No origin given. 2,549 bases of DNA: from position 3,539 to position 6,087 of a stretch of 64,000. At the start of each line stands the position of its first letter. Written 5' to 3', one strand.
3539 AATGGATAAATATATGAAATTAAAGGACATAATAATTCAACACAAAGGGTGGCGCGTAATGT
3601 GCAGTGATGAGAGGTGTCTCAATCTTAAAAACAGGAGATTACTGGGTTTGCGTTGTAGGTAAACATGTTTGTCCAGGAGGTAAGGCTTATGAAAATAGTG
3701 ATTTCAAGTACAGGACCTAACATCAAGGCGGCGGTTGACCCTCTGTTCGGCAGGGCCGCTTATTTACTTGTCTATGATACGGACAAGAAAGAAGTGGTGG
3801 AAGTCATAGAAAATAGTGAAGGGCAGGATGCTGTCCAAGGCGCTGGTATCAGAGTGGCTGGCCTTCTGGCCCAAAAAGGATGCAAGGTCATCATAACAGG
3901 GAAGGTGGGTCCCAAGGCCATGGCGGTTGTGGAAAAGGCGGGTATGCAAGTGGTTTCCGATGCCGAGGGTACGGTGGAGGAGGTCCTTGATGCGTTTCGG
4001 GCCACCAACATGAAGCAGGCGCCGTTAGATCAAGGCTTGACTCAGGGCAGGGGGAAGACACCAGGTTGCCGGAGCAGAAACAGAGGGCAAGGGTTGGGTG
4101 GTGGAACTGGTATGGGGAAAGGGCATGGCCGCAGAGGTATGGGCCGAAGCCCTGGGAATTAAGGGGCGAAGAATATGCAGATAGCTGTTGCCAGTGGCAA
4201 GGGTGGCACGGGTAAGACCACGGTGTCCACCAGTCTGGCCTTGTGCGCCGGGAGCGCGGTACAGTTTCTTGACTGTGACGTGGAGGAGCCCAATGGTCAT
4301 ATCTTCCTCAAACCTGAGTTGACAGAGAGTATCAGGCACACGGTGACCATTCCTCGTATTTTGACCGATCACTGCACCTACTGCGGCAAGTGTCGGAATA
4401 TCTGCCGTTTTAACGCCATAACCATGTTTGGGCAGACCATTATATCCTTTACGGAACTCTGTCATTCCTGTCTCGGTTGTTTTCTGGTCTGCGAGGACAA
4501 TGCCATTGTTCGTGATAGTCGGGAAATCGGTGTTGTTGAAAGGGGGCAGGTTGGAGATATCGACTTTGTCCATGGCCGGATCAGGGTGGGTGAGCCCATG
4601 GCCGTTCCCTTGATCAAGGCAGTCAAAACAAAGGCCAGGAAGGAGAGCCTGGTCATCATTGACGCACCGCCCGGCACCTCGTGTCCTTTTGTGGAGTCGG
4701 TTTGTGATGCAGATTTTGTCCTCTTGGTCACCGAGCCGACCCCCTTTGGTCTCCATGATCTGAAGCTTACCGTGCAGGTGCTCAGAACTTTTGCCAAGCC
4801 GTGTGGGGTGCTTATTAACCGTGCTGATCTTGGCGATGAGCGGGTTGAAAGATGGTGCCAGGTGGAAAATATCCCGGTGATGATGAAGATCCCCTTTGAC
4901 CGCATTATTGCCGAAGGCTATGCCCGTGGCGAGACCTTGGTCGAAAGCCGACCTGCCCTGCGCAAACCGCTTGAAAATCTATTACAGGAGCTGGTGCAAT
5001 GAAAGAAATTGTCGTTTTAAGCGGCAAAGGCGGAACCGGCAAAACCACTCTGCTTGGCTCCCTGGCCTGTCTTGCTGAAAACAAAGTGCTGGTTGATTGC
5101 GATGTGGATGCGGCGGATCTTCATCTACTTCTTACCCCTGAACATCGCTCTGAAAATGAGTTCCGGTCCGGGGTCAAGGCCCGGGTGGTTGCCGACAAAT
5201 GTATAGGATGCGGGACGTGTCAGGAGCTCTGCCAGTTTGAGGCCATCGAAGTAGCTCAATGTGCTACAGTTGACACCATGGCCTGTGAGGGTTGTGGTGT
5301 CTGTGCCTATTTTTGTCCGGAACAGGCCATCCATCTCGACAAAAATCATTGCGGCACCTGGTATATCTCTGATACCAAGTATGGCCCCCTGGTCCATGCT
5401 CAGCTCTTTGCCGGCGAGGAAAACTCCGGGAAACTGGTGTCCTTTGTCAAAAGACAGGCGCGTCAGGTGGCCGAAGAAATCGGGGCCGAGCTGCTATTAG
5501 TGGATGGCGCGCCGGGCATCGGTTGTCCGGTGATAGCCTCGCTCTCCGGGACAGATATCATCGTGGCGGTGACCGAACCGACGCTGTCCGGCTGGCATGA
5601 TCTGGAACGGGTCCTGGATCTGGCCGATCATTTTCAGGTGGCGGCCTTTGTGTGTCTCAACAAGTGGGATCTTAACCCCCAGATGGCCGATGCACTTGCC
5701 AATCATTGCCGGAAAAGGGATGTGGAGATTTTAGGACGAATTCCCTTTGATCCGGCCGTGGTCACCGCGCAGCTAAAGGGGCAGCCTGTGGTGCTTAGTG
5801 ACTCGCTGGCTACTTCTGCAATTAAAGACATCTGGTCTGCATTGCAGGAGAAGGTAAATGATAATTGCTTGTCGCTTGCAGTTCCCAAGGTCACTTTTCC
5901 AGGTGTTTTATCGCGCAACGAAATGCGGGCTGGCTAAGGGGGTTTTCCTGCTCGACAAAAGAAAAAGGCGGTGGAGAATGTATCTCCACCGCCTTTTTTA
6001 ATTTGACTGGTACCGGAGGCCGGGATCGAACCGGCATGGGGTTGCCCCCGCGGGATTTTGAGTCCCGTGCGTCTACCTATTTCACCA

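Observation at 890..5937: Divergent sigma-54 module: a 4xPAS(Cys) enhancer-binding protein facing a NifX-like / twin MinD-ferredoxin ATPase operon of unknown function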

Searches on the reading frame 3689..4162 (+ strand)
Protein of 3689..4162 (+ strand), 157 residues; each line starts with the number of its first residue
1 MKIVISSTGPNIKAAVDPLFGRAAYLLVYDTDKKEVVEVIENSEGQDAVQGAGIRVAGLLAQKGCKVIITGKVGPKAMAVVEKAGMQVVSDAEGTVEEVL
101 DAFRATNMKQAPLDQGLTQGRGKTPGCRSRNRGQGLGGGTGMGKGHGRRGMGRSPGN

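Call 3: search_protein_families(library=pfam, proteins=[window:3689-4162:+], max_evalue=0.01)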
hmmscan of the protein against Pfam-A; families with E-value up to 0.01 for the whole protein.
window:3689-4162:+ (157 aa): 1 family
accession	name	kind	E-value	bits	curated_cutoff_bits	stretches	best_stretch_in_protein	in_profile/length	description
PF02579.22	Nitro_FeMo-Co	-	1.3e-23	83.5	26.3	1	15-104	4-93/94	Dinitrogenase iron-molybdenum cofactor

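Call 4: search_protein_families(library=ncbifam, proteins=[window:3689-4162:+], max_evalue=0.01)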
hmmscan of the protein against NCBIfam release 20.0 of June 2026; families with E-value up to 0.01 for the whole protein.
window:3689-4162:+ (157 aa): 2 families
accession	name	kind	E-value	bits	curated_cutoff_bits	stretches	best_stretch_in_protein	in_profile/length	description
NF041136.1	MrpORP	equivalog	4.6e-06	26.2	450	1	16-103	276-360/365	iron-sulfur cluster carrier protein MrpORP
TIGR02663.1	nifX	equivalog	0.00022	21.6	112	1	12-105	9-105/119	nitrogen fixation protein NifX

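Call 22: search_solved_structures(query=window:3689-4162:+, max_evalue=0.01, show_alignments=2)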
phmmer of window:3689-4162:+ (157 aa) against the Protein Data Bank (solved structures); distinct sequences matched with E-value up to 0.01: 6.
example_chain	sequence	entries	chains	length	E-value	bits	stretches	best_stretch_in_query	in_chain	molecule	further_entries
2wfb_A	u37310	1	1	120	6.5e-17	65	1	2-103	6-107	PUTATIVE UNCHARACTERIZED PROTEIN ORP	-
1eo1_A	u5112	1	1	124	6.8e-15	58.4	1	1-112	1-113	HYPOTHETICAL PROTEIN MTH1175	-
1rdu_A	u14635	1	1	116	1.2e-13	54.4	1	2-109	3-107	conserved hypothetical protein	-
1t3v_A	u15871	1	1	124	3.4e-09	40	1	15-111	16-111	conserved hypothetical protein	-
1o13_A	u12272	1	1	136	4.5e-09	39.6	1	15-111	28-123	probable NifB protein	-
2yx6_A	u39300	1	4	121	2.8e-05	27.2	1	9-109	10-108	Hypothetical protein PH0822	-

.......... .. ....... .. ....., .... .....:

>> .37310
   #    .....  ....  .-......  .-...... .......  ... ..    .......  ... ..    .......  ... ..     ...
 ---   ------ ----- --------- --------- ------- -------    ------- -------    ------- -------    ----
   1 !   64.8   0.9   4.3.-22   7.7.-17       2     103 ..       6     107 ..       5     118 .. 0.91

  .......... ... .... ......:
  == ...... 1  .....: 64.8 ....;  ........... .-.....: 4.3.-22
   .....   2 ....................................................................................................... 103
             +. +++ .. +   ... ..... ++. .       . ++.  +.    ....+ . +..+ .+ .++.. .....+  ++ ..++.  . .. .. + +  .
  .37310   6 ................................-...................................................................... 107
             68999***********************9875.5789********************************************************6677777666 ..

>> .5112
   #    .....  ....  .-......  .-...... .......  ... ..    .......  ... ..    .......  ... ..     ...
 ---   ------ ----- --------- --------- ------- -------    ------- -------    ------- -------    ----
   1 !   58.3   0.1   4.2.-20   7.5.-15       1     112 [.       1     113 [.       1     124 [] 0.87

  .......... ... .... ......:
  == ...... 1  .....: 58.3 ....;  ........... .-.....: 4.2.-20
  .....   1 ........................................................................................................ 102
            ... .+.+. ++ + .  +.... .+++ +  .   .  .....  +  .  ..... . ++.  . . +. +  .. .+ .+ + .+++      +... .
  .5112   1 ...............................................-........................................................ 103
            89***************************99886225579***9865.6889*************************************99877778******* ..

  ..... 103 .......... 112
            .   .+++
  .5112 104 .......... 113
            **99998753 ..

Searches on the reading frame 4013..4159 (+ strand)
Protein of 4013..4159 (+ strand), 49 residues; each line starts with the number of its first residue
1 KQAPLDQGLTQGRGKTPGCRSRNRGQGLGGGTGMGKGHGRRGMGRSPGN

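Call 83: search_protein_families(library=pfam, proteins=[window:4013-4159:+], max_evalue=1)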
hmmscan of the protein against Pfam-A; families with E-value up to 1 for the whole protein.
seq(49 aa): 0 families

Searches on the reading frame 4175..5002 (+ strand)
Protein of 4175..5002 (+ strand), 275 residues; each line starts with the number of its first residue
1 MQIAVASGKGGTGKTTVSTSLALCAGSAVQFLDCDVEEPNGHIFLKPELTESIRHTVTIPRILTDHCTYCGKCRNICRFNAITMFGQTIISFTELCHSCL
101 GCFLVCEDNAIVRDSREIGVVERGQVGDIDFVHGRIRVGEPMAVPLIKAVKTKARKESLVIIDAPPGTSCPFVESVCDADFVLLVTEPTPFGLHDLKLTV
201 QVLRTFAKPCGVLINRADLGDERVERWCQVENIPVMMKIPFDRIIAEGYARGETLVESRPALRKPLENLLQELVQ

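Call 3: search_protein_families(library=pfam, proteins=[window:4175-5002:+], max_evalue=0.01)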
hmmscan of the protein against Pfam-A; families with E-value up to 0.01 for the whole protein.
window:4175-5002:+ (275 aa): 12 families
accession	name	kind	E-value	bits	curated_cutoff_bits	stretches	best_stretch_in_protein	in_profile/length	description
PF01656.29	CbiA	-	1.7e-13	51.1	25.4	1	3-254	1-124/125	CobQ/CobB/MinD/ParA nucleotide binding domain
PF10609.15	ParA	-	4.7e-12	46.3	27.1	1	3-41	6-47/246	NUBPL iron-transfer P-loop NTPase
PF13614.12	AAA_31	-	1.8e-08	34.9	27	1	3-36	4-40/177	AAA domain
PF00037.32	Fer4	-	3.9e-08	33.2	21.1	1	62-83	3-24/24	4Fe-4S binding domain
PF12838.12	Fer4_7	-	2.4e-05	25.2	27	1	61-81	32-52/52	4Fe-4S dicluster domain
PF13187.11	Fer4_9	-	3e-05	24.4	27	1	66-111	1-52/52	4Fe-4S dicluster domain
PF00142.24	Fer4_NifH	-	0.00022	21.3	25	0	210-262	177-231/271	4Fe-4S iron sulfur cluster binding proteins, NifH/frxC family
PF14697.11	Fer4_21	-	0.0027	18.2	35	1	62-107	3-52/59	4Fe-4S dicluster domain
PF13481.12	AAA_25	-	0.0049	17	27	0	4-36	36-70/195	AAA domain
PF13484.11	Fer4_16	-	0.0093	17.2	30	0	66-84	1-19/66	4Fe-4S double cluster binding domain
PF25160.1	LdpA_Fe-S-bd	-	0.0096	16.1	27.6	0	57-86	18-47/49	LdpA Fe-S cluster-binding domain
PF02374.21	ArsA_ATPase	-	0.0098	15.6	24.3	0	1-23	1-23/305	Anion-transporting ATPase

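Call 4: search_protein_families(library=ncbifam, proteins=[window:4175-5002:+], max_evalue=0.01)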
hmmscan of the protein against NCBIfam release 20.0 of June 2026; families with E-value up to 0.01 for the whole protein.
window:4175-5002:+ (275 aa): 31 families (the best 25 are shown)
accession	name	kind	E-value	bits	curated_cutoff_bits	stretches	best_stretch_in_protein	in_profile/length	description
TIGR01969.1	minD_arch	subfamily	1.7e-17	63.5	201.75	2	149-261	101-216/251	cell division ATPase MinD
NF041546.1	ParA_partition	equivalog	7.7e-13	48.4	180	2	146-219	66-144/203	ParA family partition ATPase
NF038196.1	ferrodoxin_EFR1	subfamily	8.5e-10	39.1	75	1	63-113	182-231/242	EFR1 family ferrodoxin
NF041136.1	MrpORP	equivalog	1.6e-09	37.6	450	1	2-40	7-48/365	iron-sulfur cluster carrier protein MrpORP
TIGR01968.1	minD_bact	equivalog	2.1e-08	33.8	212.9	1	3-36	4-40/261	septum site-determining protein MinD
TIGR02179.1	PorD_KorD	subfamily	1.4e-07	31.5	60.05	1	59-85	49-75/78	2-oxoacid:acceptor oxidoreductase, delta subunit, pyruvate/2-ketoisovalerate family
TIGR03815.1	CpaE_hom_Actino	equivalog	1.5e-06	27.6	154.45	0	144-273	210-340/340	septum site-determining protein Ssd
NF042909.1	FMH_DH_FwdF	exception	6.1e-06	25.6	375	1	62-115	222-279/336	tungsten-dependent formylmethanofuran dehydrogenase subunit FwdF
NF043069.1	T4HPD_activ_SAM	equivalog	1.1e-05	25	425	1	63-110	49-96/299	trans-4-hydroxy-L-proline dehydratase activase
TIGR03371.1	cellulose_yhjQ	equivalog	1.3e-05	24.8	157.85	0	3-24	4-25/246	cellulose biosynthesis protein BcsQ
TIGR02700.1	flavo_MJ0208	hypoth_equivalog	1.7e-05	24.2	251.35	1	50-120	133-202/234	dihydromethanopterin reductase (acceptor)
NF053622.1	ATPseBagAMYCTU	equivalog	1.9e-05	24.3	400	1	4-41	10-48/325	ATPase BagA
NF041891.1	hdrA_Methbact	equivalog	2.4e-05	22.8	1300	1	57-111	564-618/762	ferredoxin:CoB-CoM heterodisulfide reductase subunit HdrA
NF040684.1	PorD_Arch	equivalog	3.3e-05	23.9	120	0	58-85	55-82/85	pyruvate synthase subunit PorD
NF040770.1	hetero_SS_HdrA2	exception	6e-05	21.3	1100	1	59-113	571-625/777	CoB-CoM heterodisulfide reductase HdrA2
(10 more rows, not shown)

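Call 15: find_encoding_contigs(protein=window:4175-5002:+, flank=10000, max_places=6)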
Protein window:4175-5002:+ (275 aa): 2 contigs read that carry it; 1 place shown.
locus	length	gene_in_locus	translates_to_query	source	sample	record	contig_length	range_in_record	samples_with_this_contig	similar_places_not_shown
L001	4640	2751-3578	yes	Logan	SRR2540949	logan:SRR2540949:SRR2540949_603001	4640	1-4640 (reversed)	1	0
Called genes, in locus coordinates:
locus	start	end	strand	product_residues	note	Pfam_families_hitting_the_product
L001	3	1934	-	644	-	?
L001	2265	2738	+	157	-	PF02579:Nitro_FeMo-Co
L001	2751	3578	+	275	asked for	PF01656:CbiA, PF10609:ParA (weak), PF13614:AAA_31 (faint), PF00037:Fer4 (weak)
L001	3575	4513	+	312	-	PF01656:CbiA, PF03193:RsgA_GTPase (faint), PF10609:ParA (faint), PF12838:Fer4_7 (faint), PF13484:Fer4_16 (faint), PF00037:Fer4 (weak), PF12797:Fer4_2 (faint), PF14697:Fer4_21 (weak), +1 more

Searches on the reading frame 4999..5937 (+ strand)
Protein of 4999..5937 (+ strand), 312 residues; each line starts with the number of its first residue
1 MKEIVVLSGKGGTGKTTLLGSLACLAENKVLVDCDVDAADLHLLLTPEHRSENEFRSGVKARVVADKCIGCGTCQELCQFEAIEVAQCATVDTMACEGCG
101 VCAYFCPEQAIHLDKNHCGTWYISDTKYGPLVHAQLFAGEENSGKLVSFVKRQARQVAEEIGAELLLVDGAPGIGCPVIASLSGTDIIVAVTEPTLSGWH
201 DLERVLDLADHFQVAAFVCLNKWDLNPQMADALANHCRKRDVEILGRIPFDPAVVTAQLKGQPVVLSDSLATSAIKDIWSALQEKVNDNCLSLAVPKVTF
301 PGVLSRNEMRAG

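Call 3: search_protein_families(library=pfam, proteins=[window:4999-5937:+], max_evalue=0.01)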
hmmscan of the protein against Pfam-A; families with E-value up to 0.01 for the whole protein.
window:4999-5937:+ (312 aa): 17 families
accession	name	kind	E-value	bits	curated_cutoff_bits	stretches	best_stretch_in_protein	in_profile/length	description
PF01656.29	CbiA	-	1.1e-14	54.9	25.4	1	4-264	1-125/125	CobQ/CobB/MinD/ParA nucleotide binding domain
PF00037.32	Fer4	-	3.5e-12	46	21.1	2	63-84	3-24/24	4Fe-4S binding domain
PF10609.15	ParA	-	2.8e-09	37.2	27.1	2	3-50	5-56/246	NUBPL iron-transfer P-loop NTPase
PF14697.11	Fer4_21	-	9e-08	32.6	35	1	61-113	1-59/59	4Fe-4S dicluster domain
PF12838.12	Fer4_7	-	2.1e-07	31.8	27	3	67-110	1-52/52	4Fe-4S dicluster domain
PF12837.12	Fer4_6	-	6.7e-07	29.4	25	1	61-83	2-24/24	4Fe-4S binding domain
PF12797.12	Fer4_2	-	1.4e-06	28.3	24.5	1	63-78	5-20/22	4Fe-4S binding domain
PF03193.22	RsgA_GTPase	-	1.7e-06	28.4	30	1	178-244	19-86/174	RsgA GTPase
PF25160.1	LdpA_Fe-S-bd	-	1.8e-05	24.8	27.6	1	74-113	9-45/49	LdpA Fe-S cluster-binding domain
PF13484.11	Fer4_16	-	2e-05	25.7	30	0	52-80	37-65/66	4Fe-4S double cluster binding domain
PF13237.11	Fer4_10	-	0.00018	21.8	25.5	1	63-107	4-53/53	4Fe-4S dicluster domain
PF13187.11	Fer4_9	-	0.001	19.5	27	1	67-111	1-52/52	4Fe-4S dicluster domain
PF13614.12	AAA_31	-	0.0012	19.3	27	0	1-37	1-39/177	AAA domain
PF12800.12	Fer4_4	-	0.0013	19.4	24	0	66-79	2-15/17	4Fe-4S binding domain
PF13191.12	AAA_16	-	0.0038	18.2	32.6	0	3-29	25-52/167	AAA ATPase domain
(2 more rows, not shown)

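Call 4: search_protein_families(library=ncbifam, proteins=[window:4999-5937:+], max_evalue=0.01)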
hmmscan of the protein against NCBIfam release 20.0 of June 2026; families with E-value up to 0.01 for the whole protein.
window:4999-5937:+ (312 aa): 64 families (the best 25 are shown)
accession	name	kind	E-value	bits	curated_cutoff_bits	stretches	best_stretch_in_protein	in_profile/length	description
TIGR01969.1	minD_arch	subfamily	6.4e-15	55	201.75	2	4-49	3-52/251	cell division ATPase MinD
TIGR01968.1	minD_bact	equivalog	5.5e-13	48.9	212.9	2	3-50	3-54/261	septum site-determining protein MinD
NF040770.1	hetero_SS_HdrA2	exception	2e-12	46.1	1100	1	58-115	569-627/777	CoB-CoM heterodisulfide reductase HdrA2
NF038196.1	ferrodoxin_EFR1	subfamily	3.1e-10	40.5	75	1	59-117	177-235/242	EFR1 family ferrodoxin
NF041136.1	MrpORP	equivalog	3.3e-10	39.8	450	2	166-283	118-249/365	iron-sulfur cluster carrier protein MrpORP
NF041891.1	hdrA_Methbact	equivalog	7e-10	37.8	1300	1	61-163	567-663/762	ferredoxin:CoB-CoM heterodisulfide reductase subunit HdrA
TIGR02179.1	PorD_KorD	subfamily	5.9e-09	35.9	60.05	1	63-114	22-75/78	2-oxoacid:acceptor oxidoreductase, delta subunit, pyruvate/2-ketoisovalerate family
NF043069.1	T4HPD_activ_SAM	equivalog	6e-08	32.4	425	1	63-112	48-98/299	trans-4-hydroxy-L-proline dehydratase activase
NF040684.1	PorD_Arch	equivalog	7.7e-08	32.3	120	1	60-115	26-83/85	pyruvate synthase subunit PorD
NF005504.0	PRK07118.1-3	equivalog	1.1e-07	31.5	437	1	53-112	206-266/293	Fe-S cluster domain-containing protein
TIGR02700.1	flavo_MJ0208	hypoth_equivalog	1.4e-07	31.1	251.35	1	51-114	133-197/234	dihydromethanopterin reductase (acceptor)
NF005503.0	PRK07118.1-2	equivalog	2.3e-07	30.3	252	1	67-123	139-196/292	RnfABCDGE type electron transport complex subunit B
NF008079.0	PRK10818.1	equivalog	3.7e-07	29.7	508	1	4-59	5-64/270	septum site-determining protein MinD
NF045874.1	Vhu_polyferre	exception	4.6e-07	28.9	600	1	52-113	114-176/381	F420-non-reducing hydrogenase associated-polyferredoxin VhuB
NF041546.1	ParA_partition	equivalog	5.6e-07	29.3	180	1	4-36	2-38/203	ParA family partition ATPase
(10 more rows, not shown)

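Call 45: search_solved_structures(query=window:4999-5937:+, max_evalue=0.001)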
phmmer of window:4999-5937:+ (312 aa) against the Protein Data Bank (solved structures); distinct sequences matched with E-value up to 0.001: 39.
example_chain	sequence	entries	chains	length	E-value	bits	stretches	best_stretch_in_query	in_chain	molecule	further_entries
4v03_A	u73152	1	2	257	7.8e-12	48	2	160-277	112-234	SITE-DETERMINING PROTEIN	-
4v02_A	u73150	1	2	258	1e-10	44.4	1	159-277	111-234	SITE-DETERMINING PROTEIN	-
7zc6_B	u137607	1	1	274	4.4e-10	42.3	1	61-113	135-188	RnfB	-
6fah_A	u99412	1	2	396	2.8e-09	39.6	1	62-168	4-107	Caffeyl-CoA reductase-Etf complex subunit CarE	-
9eri_B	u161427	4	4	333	1.4e-08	37.4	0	67-111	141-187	Na(+)-translocating ferredoxin:NAD(+) oxidoreductase complex subunit B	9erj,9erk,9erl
1hyq_A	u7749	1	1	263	2.3e-08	36.7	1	2-48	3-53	CELL DIVISION INHIBITOR (MIND-1)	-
5t5i_F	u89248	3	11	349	5.6e-07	32.1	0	62-111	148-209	Tungsten formylmethanofuran dehydrogenase subunit fwdF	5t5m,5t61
7np8_A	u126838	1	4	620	1.6e-06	30.6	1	58-113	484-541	Coenzyme F420-dependent sulfite reductase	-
9sw6_H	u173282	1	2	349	1.7e-06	30.5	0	62-111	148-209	Tungsten formylmethanofuran dehydrogenase, subunit F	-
9tn7_A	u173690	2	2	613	2.6e-06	29.9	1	58-112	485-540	Coenzyme F420 hydrogenase/dehydrogenase beta subunit domain protein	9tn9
9sfi_T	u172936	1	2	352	2.7e-06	29.9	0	62-111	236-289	4Fe-4S ferredoxin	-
9sw6_G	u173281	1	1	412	5.4e-06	28.9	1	61-115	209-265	Polyferredoxin protein MvhB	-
8rvu_a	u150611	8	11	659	1.7e-05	27.2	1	61-120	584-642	H(2):CoB-CoM heterodisulfide,ferredoxin reductase subunit A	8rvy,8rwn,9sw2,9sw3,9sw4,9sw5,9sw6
8rvv_A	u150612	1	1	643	1.8e-05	27.1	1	61-120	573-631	H(2):CoB-CoM heterodisulfide,ferredoxin reductase subunit A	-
6riq_C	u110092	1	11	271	2e-05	27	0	2-63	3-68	Site-determining protein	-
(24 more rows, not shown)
